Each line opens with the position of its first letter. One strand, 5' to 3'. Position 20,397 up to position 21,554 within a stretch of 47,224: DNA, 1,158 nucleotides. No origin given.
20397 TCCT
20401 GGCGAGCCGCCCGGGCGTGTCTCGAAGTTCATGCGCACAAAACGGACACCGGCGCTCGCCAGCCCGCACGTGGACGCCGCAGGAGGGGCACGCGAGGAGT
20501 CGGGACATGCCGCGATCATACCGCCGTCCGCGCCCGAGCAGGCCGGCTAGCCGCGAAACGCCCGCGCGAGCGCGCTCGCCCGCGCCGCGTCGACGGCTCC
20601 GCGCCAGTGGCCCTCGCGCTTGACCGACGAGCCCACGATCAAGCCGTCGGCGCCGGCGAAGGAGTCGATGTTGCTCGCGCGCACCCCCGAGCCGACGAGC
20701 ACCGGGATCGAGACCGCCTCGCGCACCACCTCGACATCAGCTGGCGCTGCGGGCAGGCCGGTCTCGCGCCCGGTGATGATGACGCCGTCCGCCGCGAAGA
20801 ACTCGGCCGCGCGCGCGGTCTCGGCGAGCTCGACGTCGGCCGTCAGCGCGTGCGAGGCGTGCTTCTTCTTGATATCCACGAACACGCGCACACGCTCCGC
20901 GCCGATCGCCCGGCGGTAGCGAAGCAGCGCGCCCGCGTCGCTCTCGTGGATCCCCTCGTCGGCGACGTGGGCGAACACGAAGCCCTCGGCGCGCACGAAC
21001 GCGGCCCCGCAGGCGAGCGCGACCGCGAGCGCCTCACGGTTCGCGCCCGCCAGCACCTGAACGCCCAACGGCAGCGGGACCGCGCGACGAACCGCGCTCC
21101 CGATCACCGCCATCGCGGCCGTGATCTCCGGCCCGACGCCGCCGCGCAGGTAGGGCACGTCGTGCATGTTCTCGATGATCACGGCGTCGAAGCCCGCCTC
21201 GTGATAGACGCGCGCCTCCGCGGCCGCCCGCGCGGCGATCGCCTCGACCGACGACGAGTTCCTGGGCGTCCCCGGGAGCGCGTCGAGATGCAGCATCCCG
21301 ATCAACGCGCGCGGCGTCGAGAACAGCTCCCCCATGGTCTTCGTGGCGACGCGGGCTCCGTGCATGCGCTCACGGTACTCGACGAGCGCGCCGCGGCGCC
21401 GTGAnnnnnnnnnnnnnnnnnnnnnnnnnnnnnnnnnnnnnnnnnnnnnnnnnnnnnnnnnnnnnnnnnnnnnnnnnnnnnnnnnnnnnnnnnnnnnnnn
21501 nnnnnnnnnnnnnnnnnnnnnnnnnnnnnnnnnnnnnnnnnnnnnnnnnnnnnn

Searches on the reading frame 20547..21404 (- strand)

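Call 42: search_protein_families(library=pfam, proteins=[window:20547-21404:-], max_evalue=0.0001)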
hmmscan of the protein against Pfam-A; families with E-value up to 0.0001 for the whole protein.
window:20547-21404:- (285 aa): 1 family
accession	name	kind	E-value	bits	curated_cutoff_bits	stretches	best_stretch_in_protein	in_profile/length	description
PF03437.21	BtpA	-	9.5e-68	228.8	30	1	32-282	3-251/254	BtpA family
